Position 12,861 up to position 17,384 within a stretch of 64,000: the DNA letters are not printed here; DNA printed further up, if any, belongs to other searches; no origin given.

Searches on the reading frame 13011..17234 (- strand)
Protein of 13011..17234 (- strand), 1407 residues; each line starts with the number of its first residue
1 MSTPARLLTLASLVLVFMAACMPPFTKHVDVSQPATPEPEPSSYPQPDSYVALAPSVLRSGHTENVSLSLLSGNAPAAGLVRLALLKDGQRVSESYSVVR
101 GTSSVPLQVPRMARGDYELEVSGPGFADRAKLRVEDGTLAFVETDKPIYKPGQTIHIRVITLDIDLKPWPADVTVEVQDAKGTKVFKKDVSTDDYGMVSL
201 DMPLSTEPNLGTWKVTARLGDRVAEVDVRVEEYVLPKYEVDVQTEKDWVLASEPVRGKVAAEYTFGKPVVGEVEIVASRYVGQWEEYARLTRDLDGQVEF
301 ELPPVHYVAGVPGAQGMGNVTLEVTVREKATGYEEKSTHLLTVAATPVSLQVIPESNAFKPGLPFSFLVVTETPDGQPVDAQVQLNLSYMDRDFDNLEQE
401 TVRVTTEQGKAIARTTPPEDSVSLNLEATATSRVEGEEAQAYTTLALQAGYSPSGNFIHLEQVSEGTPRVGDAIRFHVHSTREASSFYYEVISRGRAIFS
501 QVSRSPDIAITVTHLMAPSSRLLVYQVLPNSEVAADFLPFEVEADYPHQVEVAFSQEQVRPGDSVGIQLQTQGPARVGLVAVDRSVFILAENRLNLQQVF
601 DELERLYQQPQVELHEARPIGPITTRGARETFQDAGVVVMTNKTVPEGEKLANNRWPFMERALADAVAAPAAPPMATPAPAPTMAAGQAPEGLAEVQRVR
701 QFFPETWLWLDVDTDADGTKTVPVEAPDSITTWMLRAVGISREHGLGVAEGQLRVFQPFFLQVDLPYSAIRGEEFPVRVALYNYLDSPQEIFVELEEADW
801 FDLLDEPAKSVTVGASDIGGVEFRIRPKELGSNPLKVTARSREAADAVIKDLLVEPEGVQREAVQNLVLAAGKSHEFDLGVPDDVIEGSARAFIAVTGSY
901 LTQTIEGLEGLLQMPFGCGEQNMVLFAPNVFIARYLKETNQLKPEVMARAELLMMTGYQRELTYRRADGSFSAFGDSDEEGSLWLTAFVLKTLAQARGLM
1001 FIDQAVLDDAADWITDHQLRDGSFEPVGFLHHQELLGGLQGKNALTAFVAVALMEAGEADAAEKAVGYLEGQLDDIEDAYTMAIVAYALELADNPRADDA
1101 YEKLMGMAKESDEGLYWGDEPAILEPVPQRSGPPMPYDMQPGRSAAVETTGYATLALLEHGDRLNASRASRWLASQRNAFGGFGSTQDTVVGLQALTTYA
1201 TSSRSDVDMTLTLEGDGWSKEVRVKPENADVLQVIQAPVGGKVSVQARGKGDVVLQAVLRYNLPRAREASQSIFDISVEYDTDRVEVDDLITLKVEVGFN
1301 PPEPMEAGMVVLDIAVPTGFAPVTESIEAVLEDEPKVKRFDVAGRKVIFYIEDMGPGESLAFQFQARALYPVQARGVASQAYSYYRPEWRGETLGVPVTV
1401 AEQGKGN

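Call 85: search_protein_families(library=pfam, proteins=[window:13011-17234:-], max_evalue=0.001)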
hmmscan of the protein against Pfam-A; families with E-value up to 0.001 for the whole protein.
window:13011-17234:- (1407 aa): 8 families
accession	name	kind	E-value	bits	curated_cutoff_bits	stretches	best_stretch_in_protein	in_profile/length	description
PF07678.20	TED_complement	-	1.4e-86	290.9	22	1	897-1199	8-312/312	A-macroglobulin TED domain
PF07703.20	A2M_BRD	-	1.2e-28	100.6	22.7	1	462-589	4-140/140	Alpha-2-macroglobulin bait region domain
PF00207.28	A2M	-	1.7e-27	95.5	21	1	706-795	1-92/92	Alpha-2-macroglobulin family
PF01835.25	MG2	-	2e-19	70.2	32.8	1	140-229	2-95/96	MG2 domain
PF07677.20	A2M_recep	-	1.1e-14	55.2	21.7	1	1306-1390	2-89/95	A-macroglobulin receptor binding domain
PF17791.7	MG3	-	1.3e-11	45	23.1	1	232-301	1-74/84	Macroglobulin domain MG3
PF17789.7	MG4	-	3e-09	37.4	24.7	1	357-446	8-91/95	Macroglobulin domain MG4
PF13243.12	SQHop_cyclase_C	-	0.00013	21.6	26.1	0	986-1069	190-274/319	Squalene-hopene cyclase C-terminal domain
